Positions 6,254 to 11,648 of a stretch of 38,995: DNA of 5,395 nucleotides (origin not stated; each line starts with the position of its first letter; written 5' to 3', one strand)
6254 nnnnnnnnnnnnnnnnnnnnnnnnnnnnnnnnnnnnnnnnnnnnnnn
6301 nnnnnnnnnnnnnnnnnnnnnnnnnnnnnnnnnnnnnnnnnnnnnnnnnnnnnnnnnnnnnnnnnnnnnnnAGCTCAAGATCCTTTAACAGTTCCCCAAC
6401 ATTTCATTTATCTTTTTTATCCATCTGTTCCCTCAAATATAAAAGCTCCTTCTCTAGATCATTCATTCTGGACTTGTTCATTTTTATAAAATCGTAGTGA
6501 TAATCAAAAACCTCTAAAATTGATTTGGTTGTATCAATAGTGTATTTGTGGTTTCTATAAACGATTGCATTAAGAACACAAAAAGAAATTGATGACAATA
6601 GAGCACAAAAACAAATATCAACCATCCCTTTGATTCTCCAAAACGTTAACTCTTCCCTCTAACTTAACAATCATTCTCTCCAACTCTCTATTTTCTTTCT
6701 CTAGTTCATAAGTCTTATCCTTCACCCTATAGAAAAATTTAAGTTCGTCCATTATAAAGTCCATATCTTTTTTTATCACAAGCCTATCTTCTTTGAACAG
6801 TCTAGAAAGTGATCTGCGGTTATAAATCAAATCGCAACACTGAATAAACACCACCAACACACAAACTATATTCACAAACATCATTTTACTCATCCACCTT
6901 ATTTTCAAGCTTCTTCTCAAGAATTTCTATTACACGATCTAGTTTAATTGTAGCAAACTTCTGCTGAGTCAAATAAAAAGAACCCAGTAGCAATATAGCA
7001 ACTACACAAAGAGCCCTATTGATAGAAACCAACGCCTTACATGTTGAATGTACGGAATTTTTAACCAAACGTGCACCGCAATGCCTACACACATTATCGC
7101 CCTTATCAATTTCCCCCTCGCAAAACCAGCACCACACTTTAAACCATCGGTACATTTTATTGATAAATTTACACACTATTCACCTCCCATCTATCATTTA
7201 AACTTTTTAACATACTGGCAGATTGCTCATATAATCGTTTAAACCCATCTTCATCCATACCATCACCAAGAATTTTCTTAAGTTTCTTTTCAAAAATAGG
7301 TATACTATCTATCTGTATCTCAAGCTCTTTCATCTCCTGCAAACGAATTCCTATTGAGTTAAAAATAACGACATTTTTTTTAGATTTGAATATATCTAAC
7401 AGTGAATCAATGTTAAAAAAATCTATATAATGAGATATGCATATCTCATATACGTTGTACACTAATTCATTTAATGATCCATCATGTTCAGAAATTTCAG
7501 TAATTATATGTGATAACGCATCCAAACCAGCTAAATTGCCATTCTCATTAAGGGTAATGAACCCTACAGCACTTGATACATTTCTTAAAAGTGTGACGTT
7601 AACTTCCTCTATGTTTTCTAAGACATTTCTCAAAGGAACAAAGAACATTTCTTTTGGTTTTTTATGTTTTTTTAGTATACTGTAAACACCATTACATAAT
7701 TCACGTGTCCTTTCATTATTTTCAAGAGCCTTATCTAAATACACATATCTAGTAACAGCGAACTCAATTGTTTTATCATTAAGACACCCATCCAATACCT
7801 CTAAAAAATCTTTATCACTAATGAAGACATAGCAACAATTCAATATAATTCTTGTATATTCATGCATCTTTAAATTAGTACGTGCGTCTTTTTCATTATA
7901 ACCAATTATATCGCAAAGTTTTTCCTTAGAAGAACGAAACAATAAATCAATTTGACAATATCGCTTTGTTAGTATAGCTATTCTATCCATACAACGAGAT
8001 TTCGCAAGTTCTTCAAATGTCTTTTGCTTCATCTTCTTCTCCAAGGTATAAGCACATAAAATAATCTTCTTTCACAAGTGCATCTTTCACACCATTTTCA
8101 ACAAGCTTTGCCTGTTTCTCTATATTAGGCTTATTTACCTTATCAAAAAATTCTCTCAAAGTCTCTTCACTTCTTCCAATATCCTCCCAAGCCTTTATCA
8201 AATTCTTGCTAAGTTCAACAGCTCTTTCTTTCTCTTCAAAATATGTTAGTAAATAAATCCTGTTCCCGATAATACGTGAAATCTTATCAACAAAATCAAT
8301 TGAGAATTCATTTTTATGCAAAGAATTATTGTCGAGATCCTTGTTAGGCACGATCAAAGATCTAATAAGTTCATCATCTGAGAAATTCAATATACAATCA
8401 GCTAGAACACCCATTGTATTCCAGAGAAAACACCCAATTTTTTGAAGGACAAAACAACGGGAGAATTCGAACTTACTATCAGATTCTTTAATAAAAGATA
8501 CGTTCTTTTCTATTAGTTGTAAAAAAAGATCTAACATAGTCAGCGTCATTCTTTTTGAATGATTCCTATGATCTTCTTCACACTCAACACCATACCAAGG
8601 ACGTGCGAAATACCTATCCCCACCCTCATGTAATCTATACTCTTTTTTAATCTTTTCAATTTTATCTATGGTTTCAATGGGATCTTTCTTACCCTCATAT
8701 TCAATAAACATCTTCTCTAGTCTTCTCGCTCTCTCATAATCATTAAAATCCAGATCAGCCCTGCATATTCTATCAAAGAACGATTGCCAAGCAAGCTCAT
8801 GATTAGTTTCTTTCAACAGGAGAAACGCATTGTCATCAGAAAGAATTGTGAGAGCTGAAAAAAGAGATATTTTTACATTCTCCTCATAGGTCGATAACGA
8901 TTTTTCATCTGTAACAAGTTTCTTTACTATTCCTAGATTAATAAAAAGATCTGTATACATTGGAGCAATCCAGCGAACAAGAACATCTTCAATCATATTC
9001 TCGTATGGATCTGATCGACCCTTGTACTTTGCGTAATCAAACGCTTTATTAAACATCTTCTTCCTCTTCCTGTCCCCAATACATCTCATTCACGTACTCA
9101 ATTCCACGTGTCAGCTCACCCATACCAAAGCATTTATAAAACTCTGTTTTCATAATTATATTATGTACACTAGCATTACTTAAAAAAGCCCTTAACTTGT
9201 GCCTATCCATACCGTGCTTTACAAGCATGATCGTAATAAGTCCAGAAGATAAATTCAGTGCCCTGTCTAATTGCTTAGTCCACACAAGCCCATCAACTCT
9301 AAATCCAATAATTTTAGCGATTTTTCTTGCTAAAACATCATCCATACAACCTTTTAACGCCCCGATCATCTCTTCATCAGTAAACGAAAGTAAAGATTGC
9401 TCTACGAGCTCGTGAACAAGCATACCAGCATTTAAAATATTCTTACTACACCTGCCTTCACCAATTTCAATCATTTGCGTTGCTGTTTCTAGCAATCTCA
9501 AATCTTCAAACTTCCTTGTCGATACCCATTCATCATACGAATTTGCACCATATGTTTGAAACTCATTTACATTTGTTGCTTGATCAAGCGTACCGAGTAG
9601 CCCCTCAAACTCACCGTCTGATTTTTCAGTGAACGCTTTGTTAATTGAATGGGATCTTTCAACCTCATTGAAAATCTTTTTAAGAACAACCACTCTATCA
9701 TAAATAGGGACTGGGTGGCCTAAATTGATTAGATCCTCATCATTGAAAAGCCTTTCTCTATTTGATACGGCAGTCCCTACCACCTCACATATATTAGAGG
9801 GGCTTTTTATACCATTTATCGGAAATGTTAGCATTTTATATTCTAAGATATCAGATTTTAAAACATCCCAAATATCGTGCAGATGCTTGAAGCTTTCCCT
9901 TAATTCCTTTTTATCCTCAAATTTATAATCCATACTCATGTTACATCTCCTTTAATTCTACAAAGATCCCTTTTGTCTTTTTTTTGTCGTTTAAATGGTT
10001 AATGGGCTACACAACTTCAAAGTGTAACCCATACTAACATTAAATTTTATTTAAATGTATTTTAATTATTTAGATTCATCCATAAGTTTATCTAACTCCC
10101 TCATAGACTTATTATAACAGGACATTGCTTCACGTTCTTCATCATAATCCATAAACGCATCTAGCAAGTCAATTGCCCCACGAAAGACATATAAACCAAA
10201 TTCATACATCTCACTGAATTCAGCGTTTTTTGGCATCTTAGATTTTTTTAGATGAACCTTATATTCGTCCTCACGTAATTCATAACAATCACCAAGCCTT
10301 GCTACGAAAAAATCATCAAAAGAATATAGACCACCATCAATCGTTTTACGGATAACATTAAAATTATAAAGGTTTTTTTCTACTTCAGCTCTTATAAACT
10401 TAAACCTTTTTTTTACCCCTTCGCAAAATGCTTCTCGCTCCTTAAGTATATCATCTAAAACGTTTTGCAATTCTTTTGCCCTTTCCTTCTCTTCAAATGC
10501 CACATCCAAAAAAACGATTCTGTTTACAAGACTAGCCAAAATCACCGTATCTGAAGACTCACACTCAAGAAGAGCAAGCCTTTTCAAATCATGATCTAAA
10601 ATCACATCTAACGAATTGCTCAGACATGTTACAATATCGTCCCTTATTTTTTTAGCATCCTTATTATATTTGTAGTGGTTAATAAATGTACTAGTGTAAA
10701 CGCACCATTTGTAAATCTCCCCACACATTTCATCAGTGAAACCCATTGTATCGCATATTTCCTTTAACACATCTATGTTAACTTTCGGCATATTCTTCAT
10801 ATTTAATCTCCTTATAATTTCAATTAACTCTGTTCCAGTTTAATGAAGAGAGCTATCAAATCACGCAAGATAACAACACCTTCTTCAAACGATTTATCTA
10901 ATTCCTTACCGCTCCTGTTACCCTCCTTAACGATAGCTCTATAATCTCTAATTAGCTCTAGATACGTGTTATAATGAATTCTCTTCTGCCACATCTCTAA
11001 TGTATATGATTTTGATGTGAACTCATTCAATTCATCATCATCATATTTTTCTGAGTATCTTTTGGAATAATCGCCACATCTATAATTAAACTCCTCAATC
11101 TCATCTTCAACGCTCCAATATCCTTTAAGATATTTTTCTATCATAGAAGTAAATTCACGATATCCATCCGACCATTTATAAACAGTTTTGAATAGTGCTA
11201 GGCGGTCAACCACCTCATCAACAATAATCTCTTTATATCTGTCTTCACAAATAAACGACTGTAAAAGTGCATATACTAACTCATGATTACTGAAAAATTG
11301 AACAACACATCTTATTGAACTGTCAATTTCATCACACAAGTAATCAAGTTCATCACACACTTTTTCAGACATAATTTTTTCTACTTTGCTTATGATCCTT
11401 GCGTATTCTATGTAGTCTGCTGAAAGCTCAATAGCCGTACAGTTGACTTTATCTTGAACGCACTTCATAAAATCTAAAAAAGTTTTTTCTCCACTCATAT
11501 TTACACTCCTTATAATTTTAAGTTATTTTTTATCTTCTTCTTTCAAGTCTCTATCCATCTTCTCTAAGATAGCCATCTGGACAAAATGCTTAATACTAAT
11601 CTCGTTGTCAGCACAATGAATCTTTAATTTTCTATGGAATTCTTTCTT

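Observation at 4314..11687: Seven-gene tandem array of one divergent, internally duplicated acidic helical protein family, headed by an RHH regulator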

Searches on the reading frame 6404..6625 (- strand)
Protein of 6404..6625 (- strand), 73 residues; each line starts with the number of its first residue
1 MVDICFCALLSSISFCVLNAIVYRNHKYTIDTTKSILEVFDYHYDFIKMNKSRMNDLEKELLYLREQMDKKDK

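Call 39: search_protein_families(library=phrogs, proteins=[window:6404-6625:-], max_evalue=0.01)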
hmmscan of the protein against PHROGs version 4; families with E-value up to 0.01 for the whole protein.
window:6404-6625:- (73 aa): 0 families

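Call 42: search_protein_families(library=pfam, proteins=[window:6404-6625:-], max_evalue=0.01)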
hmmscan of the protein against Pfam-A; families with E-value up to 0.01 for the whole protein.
window:6404-6625:- (73 aa): 0 families

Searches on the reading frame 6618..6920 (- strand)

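Call 39: search_protein_families(library=phrogs, proteins=[window:6618-6920:-], max_evalue=0.01)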
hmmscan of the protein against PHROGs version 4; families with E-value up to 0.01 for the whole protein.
window:6618-6920:- (100 aa): 0 families

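Call 42: search_protein_families(library=pfam, proteins=[window:6618-6920:-], max_evalue=0.01)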
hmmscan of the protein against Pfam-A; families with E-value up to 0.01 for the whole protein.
window:6618-6920:- (100 aa): 1 family
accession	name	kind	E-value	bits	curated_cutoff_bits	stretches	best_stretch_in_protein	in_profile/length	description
PF15487.11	FAM220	-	0.0013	18.9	27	1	38-88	162-215/271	FAM220 family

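Call 75: search_protein_families(library=padloc, proteins=[window:6618-6920:-], max_evalue=0.1)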
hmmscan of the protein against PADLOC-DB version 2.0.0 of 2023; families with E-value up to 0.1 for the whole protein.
window:6618-6920:- (100 aa): 2 families
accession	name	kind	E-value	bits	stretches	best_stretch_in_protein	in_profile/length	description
PDLC01884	CARF4--CARF_PDDEXK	-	0.0055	14.1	1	21-88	18-81/382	-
PDLC02591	DrmC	-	0.0067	13.6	1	22-93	8-80/260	DrmC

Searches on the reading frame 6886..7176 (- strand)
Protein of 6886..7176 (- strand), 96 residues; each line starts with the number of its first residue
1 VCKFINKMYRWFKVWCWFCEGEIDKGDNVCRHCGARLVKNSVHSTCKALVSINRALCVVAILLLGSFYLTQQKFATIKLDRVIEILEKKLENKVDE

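Call 39: search_protein_families(library=phrogs, proteins=[window:6886-7176:-], max_evalue=0.01)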
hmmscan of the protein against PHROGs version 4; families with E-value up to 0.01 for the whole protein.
window:6886-7176:- (96 aa): 0 families

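Call 42: search_protein_families(library=pfam, proteins=[window:6886-7176:-], max_evalue=0.01)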
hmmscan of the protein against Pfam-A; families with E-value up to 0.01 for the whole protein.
window:6886-7176:- (96 aa): 4 families
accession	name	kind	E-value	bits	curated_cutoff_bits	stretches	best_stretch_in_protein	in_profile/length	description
PF12773.13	DZR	-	2.4e-05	24.8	27.3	1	16-57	1-41/45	Double zinc ribbon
PF13248.11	Zn_ribbon_3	-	0.00011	22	27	1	14-37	3-26/26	zinc-ribbon domain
PF02892.21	zf-BED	-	0.0011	19.4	20.6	1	13-43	2-30/44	BED zinc finger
PF13240.11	Zn_Ribbon_1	-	0.0037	17.5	25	1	16-37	2-23/23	zinc-ribbon domain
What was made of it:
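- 6404..7176 (-): Three unrelated small genes inside the operon: S3 6886-7176 (zinc ribbon plus transmembrane segment), S2 6618-6920 and S1 6404-6625 (N-terminal transmembrane segment plus coiled coil). S3 gives sub-threshold Pfam DZR / Zn_ribbon hits, E 2e-5 to 1e-4 (call 42).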

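Call 75: search_protein_families(library=padloc, proteins=[window:6886-7176:-], max_evalue=0.1)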
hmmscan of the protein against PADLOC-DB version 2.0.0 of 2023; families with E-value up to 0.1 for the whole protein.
window:6886-7176:- (96 aa): 0 families

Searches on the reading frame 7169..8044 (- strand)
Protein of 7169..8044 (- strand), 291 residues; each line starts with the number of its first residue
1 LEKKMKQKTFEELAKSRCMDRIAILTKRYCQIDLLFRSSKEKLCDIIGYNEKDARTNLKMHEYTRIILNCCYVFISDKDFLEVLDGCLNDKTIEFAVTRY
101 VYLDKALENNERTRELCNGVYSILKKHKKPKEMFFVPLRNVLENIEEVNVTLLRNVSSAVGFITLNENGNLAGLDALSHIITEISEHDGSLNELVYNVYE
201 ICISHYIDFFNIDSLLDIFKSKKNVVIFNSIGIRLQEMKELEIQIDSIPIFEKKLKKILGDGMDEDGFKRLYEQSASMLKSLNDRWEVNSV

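Call 4: search_protein_families(library=pfam, proteins=[window:7169-8044:-], max_evalue=1)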
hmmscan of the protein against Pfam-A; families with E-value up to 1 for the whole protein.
window:7169-8044:- (291 aa): 1 family
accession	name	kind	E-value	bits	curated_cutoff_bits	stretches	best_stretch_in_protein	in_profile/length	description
PF17250.7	NDUFB11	-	0.018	16.1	27.9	1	105-140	14-50/86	NADH-ubiquinone oxidoreductase 11 kDa subunit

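Call 8: search_protein_families(library=phrogs, proteins=[window:7169-8032:-], max_evalue=0.1)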
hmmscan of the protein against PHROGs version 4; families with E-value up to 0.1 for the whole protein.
window:7169-8032:- (287 aa): 1 family
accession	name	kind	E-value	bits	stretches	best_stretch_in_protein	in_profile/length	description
phrog_22448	-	unknown function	0.0073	17.8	1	142-211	24-94/108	-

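Call 75: search_protein_families(library=padloc, proteins=[window:7169-8032:-], max_evalue=0.1)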
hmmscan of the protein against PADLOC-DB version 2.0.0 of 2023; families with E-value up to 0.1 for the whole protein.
window:7169-8032:- (287 aa): 0 families

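Call 76: search_protein_families(library=ncbifam, proteins=[window:7169-8032:-], max_evalue=0.1)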
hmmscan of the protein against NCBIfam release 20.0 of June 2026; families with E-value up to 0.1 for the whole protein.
window:7169-8032:- (287 aa): 1 family
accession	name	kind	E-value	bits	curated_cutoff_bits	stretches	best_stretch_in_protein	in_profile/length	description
NF045521.1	rhoda_near_glyco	subfamily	0.087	12.6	145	0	202-236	53-88/144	rhodanese homology domain-containing protein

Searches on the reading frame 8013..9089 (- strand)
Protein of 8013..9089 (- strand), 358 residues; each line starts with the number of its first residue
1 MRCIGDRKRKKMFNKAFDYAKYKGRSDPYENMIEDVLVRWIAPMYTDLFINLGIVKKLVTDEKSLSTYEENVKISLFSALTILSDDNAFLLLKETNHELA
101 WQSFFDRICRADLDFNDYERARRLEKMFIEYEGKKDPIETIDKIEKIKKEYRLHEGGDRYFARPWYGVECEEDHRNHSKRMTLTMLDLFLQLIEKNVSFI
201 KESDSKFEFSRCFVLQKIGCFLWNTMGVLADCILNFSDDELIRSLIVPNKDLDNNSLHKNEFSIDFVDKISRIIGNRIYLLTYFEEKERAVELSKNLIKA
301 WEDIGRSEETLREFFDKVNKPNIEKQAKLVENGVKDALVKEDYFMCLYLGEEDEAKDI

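Call 4: search_protein_families(library=pfam, proteins=[window:8013-9089:-], max_evalue=1)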
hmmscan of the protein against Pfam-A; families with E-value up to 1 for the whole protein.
window:8013-9089:- (358 aa): 0 families

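Call 8: search_protein_families(library=phrogs, proteins=[window:8013-9056:-], max_evalue=0.1)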
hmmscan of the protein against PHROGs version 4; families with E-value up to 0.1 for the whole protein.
window:8013-9056:- (347 aa): 1 family
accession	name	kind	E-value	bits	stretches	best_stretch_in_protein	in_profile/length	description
phrog_13432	-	unknown function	0.075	14.2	1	271-303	28-61/73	-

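Call 11: find_related_loci(query=window:8013-9056:-, collection=viral_contigs, flank=10000)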
Query window:8013-9056:- (347 aa) in viral_contigs; peptide patterns used: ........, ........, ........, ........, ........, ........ (x = any residue, [..] = any of these).
2 stretches matched a pattern, but none encodes a relative of the query by tblastn (E <= 1e-3).

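Call 75: search_protein_families(library=padloc, proteins=[window:8013-9056:-], max_evalue=0.1)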
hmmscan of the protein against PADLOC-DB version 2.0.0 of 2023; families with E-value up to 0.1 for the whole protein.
window:8013-9056:- (347 aa): 0 families

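Call 76: search_protein_families(library=ncbifam, proteins=[window:8013-9056:-], max_evalue=0.1)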
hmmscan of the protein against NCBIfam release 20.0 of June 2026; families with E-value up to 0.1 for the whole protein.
window:8013-9056:- (347 aa): 1 family
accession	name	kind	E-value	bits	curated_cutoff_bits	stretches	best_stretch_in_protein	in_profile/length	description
TIGR02904.1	spore_ysxE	equivalog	0.011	15.1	263.55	0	137-191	70-123/309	spore coat protein YsxE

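Call 95: search_protein_families(library=pfam, proteins=[L032:12957-13343:+, L032:13336-13671:+, L032:8737-9159:+, L032:10755-12014:+, L032:3561-4112:-, L032:925-2631:-, L032:13867-15660:-, L032:12591-12785:+], max_evalue=0.01)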
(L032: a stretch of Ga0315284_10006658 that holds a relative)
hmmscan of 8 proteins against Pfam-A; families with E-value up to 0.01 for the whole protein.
L032:12957-13343:+ (128 aa): 1 family
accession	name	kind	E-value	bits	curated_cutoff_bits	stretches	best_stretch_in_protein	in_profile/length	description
PF05973.20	Gp49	-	3.3e-20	72.4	23.9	1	19-111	2-90/90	Phage derived protein Gp49-like (DUF891)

L032:13336-13671:+ (111 aa): 8 families
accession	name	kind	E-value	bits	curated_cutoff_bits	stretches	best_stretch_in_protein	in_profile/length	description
PF13744.12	HTH_37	-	2.8e-20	72.3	27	1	14-93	1-80/80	Helix-turn-helix domain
PF01381.28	HTH_3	-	1.5e-05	25.4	23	1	40-69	5-33/55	Helix-turn-helix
PF13443.12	HTH_26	-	2.6e-05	24.8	22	1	39-88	5-54/63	Cro/C1-type HTH DNA-binding domain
PF13560.12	HTH_31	-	0.00033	21.3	27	1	41-72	11-42/64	Helix-turn-helix domain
PF24034.1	DUF7343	-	0.0036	17.5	27.6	1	45-66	19-40/62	Domain of unknown function (DUF7343)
PF13412.12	HTH_24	-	0.0055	16.7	21.9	0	38-62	11-35/48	Winged helix-turn-helix DNA-binding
PF12802.13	MarR_2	-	0.0056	17.3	27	0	41-66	16-42/61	MarR family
PF15943.11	YdaS_toxin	-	0.0087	16.3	30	0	39-68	4-32/65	Bacterial toxin YdaS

L032:8737-9159:+ (140 aa): 0 families

L032:10755-12014:+ (419 aa): 0 families

L032:3561-4112:- (183 aa): 0 families

L032:925-2631:- (568 aa): 0 families

L032:13867-15660:- (597 aa): 0 families

L032:12591-12785:+ (64 aa): 1 family
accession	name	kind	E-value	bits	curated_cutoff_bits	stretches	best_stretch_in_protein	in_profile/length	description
PF01402.27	RHH_1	-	0.00045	20.5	20.5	0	12-54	1-37/39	Ribbon-helix-helix protein, copG family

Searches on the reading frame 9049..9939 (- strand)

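Call 4: search_protein_families(library=pfam, proteins=[window:9049-9939:-], max_evalue=1)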
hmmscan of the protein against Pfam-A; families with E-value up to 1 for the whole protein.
window:9049-9939:- (296 aa): 1 family
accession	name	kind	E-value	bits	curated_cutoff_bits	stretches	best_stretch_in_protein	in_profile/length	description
PF01807.25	Zn_ribbon_DnaG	-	0.22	11.8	24.9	1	239-286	25-73/98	CHC2 zinc finger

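Call 8: search_protein_families(library=phrogs, proteins=[window:9049-9939:-], max_evalue=0.1)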
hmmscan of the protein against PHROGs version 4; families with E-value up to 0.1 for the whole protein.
window:9049-9939:- (296 aa): 0 families

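Call 75: search_protein_families(library=padloc, proteins=[window:9049-9939:-], max_evalue=0.1)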
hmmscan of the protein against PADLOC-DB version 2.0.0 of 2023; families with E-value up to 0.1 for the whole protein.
window:9049-9939:- (296 aa): 0 families

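Call 76: search_protein_families(library=ncbifam, proteins=[window:9049-9939:-], max_evalue=0.1)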
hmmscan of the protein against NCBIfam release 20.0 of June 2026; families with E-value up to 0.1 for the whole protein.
window:9049-9939:- (296 aa): 1 family
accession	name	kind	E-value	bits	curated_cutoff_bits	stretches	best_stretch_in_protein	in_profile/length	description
TIGR01178.1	ade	equivalog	0.021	13.3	472.5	1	89-209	164-274/552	adenine deaminase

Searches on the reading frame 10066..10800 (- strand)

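Call 4: search_protein_families(library=pfam, proteins=[window:10066-10800:-], max_evalue=1)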
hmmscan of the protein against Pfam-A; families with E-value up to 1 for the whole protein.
window:10066-10800:- (244 aa): 1 family
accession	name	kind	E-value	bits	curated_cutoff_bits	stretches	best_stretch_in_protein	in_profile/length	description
PF18974.5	DUF5710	-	0.012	15.8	26.5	1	96-117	2-23/44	Domain of unknown function (DUF5710)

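Call 8: search_protein_families(library=phrogs, proteins=[window:10066-10800:-], max_evalue=0.1)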
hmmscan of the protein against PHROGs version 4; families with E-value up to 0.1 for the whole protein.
window:10066-10800:- (244 aa): 0 families

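Call 75: search_protein_families(library=padloc, proteins=[window:10066-10800:-], max_evalue=0.1)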
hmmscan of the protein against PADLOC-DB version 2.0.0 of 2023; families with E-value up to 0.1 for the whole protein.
window:10066-10800:- (244 aa): 0 families

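Call 76: search_protein_families(library=ncbifam, proteins=[window:10066-10800:-], max_evalue=0.1)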
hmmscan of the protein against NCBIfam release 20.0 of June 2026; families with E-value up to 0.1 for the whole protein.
window:10066-10800:- (244 aa): 1 family
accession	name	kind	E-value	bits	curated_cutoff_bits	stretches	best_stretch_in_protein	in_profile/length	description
NF007103.0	PRK09552.1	equivalog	0.0058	16.4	292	1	107-164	28-85/220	2-hydroxy-3-keto-5-methylthiopentenyl-1-phosphate phosphatase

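Call 95: search_protein_families(library=pfam, proteins=[L032:12957-13343:+, L032:13336-13671:+, L032:8737-9159:+, L032:10755-12014:+, L032:3561-4112:-, L032:925-2631:-, L032:13867-15660:-, L032:12591-12785:+], max_evalue=0.01)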
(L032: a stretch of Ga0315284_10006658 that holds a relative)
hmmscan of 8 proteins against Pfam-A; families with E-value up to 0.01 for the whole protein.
L032:12957-13343:+ (128 aa): 1 family
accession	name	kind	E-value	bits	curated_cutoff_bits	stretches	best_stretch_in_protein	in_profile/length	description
PF05973.20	Gp49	-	3.3e-20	72.4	23.9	1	19-111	2-90/90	Phage derived protein Gp49-like (DUF891)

L032:13336-13671:+ (111 aa): 8 families
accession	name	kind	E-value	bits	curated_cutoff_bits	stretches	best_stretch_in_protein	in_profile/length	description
PF13744.12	HTH_37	-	2.8e-20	72.3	27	1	14-93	1-80/80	Helix-turn-helix domain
PF01381.28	HTH_3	-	1.5e-05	25.4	23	1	40-69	5-33/55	Helix-turn-helix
PF13443.12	HTH_26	-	2.6e-05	24.8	22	1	39-88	5-54/63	Cro/C1-type HTH DNA-binding domain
PF13560.12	HTH_31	-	0.00033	21.3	27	1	41-72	11-42/64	Helix-turn-helix domain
PF24034.1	DUF7343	-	0.0036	17.5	27.6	1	45-66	19-40/62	Domain of unknown function (DUF7343)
PF13412.12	HTH_24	-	0.0055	16.7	21.9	0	38-62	11-35/48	Winged helix-turn-helix DNA-binding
PF12802.13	MarR_2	-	0.0056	17.3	27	0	41-66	16-42/61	MarR family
PF15943.11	YdaS_toxin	-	0.0087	16.3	30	0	39-68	4-32/65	Bacterial toxin YdaS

L032:8737-9159:+ (140 aa): 0 families

L032:10755-12014:+ (419 aa): 0 families

L032:3561-4112:- (183 aa): 0 families

L032:925-2631:- (568 aa): 0 families

L032:13867-15660:- (597 aa): 0 families

L032:12591-12785:+ (64 aa): 1 family
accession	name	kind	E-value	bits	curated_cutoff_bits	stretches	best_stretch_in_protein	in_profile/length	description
PF01402.27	RHH_1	-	0.00045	20.5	20.5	0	12-54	1-37/39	Ribbon-helix-helix protein, copG family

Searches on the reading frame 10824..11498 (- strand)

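Call 4: search_protein_families(library=pfam, proteins=[window:10824-11498:-], max_evalue=1)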
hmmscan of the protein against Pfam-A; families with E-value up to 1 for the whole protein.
window:10824-11498:- (224 aa): 0 families

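Call 8: search_protein_families(library=phrogs, proteins=[window:10824-11498:-], max_evalue=0.1)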
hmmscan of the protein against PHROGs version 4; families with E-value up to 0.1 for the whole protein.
window:10824-11498:- (224 aa): 1 family
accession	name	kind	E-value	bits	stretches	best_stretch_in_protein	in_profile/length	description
phrog_13166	-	unknown function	0.0043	17.8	0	68-152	99-170/245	-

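Call 75: search_protein_families(library=padloc, proteins=[window:10824-11498:-], max_evalue=0.1)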
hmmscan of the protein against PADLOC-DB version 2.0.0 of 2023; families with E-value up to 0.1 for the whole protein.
window:10824-11498:- (224 aa): 1 family
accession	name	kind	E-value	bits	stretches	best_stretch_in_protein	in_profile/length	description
PDLC01871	CARF3--CARF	-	5.6e-05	20.8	1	151-199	46-94/261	-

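Call 76: search_protein_families(library=ncbifam, proteins=[window:10824-11498:-], max_evalue=0.1)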
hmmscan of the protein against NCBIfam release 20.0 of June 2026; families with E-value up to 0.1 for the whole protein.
window:10824-11498:- (224 aa): 0 families
